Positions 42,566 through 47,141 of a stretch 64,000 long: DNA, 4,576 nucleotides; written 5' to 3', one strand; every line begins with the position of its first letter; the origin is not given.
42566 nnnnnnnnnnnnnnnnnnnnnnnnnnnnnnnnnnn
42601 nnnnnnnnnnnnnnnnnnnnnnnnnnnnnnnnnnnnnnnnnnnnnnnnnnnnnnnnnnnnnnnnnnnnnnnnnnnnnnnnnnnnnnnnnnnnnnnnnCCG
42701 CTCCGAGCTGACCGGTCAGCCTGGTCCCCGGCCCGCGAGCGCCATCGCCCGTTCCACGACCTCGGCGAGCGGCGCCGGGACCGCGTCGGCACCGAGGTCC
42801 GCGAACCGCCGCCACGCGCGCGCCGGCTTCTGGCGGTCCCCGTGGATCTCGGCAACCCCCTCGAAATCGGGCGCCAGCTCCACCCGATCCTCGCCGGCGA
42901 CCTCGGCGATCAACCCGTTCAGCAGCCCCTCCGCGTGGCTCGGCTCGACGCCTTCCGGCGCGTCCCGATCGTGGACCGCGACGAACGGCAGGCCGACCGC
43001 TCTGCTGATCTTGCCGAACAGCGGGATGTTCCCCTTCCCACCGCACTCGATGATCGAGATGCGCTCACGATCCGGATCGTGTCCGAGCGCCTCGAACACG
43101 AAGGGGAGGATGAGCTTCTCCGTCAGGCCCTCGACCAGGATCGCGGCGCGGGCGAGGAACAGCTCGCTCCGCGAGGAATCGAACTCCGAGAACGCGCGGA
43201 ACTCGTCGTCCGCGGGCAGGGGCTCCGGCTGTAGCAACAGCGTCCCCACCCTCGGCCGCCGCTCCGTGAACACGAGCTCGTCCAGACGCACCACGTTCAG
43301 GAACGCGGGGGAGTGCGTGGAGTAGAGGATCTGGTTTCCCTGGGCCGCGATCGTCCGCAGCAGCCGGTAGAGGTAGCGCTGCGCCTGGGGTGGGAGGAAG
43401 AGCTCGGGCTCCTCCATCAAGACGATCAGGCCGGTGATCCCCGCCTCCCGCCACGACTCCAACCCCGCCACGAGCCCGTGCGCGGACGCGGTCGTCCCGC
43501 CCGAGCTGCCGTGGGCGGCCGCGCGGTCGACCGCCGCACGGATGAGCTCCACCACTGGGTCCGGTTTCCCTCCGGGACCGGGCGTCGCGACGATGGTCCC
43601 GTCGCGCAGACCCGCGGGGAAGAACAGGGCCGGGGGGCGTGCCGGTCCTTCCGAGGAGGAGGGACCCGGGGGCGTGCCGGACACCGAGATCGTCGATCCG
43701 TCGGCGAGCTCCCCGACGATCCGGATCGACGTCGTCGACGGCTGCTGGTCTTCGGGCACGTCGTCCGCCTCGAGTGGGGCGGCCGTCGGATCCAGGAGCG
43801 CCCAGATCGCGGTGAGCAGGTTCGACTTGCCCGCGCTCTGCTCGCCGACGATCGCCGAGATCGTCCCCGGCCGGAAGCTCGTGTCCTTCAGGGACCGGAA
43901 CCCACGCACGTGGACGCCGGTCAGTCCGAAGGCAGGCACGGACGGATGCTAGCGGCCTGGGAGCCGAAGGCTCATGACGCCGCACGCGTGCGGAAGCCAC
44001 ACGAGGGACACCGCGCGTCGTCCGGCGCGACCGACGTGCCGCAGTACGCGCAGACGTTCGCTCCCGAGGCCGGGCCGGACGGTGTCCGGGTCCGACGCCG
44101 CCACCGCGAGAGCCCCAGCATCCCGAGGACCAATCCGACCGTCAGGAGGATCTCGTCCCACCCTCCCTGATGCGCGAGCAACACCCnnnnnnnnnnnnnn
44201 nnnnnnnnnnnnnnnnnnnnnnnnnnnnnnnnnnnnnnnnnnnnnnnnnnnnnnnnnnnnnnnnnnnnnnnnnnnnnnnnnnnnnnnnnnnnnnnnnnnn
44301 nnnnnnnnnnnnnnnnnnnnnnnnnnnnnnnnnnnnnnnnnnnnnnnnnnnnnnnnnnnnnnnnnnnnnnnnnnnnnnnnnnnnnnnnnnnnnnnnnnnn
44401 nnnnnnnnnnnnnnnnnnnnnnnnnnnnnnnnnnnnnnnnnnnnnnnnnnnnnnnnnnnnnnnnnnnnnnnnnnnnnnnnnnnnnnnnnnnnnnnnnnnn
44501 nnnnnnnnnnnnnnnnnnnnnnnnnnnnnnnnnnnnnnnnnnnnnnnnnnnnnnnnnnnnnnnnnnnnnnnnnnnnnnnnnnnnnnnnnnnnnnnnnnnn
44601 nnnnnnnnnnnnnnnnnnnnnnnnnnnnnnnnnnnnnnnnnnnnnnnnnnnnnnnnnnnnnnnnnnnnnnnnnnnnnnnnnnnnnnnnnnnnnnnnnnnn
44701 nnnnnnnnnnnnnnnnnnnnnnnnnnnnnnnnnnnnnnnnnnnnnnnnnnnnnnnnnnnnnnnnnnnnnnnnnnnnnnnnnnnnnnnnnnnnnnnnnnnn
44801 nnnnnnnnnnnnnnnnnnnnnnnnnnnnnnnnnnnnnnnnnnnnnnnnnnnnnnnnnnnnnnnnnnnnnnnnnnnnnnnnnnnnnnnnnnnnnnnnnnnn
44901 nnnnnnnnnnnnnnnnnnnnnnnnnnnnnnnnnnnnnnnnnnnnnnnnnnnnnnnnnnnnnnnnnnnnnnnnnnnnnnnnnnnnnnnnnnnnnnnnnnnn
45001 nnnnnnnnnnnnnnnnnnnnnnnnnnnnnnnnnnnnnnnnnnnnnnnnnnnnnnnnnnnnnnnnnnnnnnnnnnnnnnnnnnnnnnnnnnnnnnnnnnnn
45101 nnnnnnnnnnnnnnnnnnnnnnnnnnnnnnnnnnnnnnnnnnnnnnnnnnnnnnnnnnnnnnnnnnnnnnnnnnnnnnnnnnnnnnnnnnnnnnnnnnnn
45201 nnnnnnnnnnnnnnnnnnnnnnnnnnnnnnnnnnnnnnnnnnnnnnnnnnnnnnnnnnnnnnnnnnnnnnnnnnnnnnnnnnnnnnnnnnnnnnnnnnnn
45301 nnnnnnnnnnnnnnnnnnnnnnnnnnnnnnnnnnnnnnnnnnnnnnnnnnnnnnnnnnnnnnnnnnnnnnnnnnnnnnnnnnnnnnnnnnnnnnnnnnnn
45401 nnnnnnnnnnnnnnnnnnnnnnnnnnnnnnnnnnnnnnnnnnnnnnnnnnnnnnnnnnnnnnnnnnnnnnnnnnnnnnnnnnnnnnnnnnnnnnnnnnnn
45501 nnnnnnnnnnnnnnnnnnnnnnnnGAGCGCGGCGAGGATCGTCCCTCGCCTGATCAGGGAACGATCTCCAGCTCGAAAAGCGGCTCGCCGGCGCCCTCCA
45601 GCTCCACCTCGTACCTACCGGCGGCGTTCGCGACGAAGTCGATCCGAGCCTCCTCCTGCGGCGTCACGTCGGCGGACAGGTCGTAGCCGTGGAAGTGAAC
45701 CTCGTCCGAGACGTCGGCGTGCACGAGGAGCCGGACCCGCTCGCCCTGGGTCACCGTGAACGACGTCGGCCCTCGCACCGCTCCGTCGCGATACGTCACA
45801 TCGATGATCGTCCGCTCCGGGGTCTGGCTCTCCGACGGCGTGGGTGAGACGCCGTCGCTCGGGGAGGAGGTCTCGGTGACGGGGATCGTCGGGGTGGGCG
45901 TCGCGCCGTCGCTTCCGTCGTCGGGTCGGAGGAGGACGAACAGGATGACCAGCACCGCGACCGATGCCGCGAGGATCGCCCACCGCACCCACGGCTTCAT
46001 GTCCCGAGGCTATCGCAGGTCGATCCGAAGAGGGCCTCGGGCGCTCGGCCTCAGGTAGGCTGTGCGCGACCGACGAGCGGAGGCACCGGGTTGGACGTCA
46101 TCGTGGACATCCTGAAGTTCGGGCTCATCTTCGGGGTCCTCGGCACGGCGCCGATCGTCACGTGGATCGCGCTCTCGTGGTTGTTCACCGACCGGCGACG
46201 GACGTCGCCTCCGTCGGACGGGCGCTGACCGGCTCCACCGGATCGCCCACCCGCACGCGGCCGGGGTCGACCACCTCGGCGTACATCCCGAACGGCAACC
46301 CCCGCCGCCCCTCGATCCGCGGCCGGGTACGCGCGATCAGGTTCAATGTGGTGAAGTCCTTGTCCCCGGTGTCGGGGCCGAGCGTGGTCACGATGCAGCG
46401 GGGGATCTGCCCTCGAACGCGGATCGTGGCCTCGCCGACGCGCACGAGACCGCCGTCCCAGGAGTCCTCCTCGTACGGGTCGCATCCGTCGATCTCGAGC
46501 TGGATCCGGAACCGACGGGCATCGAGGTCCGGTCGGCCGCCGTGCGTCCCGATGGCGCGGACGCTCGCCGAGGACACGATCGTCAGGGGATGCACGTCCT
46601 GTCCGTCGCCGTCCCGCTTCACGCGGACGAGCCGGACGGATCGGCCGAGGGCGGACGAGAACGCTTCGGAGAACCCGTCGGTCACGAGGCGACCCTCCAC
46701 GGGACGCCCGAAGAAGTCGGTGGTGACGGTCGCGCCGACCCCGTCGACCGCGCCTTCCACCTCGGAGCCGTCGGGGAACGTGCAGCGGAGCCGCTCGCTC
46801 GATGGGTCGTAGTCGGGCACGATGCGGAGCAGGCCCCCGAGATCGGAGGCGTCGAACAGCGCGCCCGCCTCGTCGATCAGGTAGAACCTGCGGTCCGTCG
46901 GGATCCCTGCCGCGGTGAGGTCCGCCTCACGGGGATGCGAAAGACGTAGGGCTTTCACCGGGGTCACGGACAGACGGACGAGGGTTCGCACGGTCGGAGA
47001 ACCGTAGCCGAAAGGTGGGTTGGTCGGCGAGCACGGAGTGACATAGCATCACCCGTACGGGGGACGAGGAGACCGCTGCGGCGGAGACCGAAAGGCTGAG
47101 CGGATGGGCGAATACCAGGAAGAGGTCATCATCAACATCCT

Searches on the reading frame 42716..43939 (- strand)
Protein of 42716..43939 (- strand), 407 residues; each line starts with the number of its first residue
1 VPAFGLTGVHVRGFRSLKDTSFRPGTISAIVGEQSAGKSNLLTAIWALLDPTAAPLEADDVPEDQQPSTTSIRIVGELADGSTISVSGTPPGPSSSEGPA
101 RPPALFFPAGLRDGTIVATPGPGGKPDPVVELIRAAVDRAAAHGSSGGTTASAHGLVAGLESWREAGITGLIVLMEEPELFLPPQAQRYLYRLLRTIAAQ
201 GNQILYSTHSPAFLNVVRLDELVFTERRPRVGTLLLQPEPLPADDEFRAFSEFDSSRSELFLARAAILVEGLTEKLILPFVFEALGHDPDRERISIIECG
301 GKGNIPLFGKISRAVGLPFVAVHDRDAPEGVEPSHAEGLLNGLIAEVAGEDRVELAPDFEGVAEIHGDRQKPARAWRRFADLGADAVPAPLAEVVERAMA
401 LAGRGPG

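Call 39: search_protein_families(library=pfam, proteins=[window:42716-43939:-], max_evalue=0.0001)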
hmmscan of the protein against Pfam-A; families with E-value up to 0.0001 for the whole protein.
window:42716-43939:- (407 aa): 4 families
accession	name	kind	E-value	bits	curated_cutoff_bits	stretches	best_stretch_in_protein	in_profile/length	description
PF20469.4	OLD-like_TOPRIM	-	1.2e-17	64.7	23.2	1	261-326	1-67/67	Overcoming lysogenization defect protein-like, TOPRIM domain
PF13175.12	AAA_15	-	6.7e-17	62.6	32.1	2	171-213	330-373/374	AAA ATPase domain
PF13304.12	AAA_21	-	9.1e-13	49.4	27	1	171-215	260-304/304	AAA domain, putative AbiEii toxin, Type IV TA system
PF11398.14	DUF2813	-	9.5e-07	28.9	21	0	6-54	3-51/372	Protein of unknown function (DUF2813)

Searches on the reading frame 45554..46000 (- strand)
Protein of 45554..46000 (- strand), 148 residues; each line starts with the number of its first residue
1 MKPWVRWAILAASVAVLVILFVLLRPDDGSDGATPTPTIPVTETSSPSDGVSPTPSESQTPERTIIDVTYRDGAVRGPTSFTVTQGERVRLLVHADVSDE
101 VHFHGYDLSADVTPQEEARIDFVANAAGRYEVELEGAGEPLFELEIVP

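Call 39: search_protein_families(library=pfam, proteins=[window:45554-46000:-], max_evalue=0.0001)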
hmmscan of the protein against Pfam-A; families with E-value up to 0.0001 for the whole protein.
window:45554-46000:- (148 aa): 1 family
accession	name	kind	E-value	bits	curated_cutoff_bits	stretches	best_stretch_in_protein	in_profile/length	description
PF13473.12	Cupredoxin_1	-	7.5e-06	26.4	27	1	58-132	15-90/104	Cupredoxin-like domain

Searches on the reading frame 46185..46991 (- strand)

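Call 39: search_protein_families(library=pfam, proteins=[window:46185-46991:-], max_evalue=0.0001)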
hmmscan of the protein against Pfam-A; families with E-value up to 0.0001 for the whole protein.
window:46185-46991:- (268 aa): 2 families
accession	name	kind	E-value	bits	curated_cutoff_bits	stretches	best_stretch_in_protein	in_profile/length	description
PF03473.23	MOSC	-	6.2e-16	58.9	22.7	1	130-253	6-120/120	MOSC domain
PF03476.21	MOSC_N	-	1.3e-09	38.4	25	1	2-117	2-118/119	MOSC N-terminal beta barrel domain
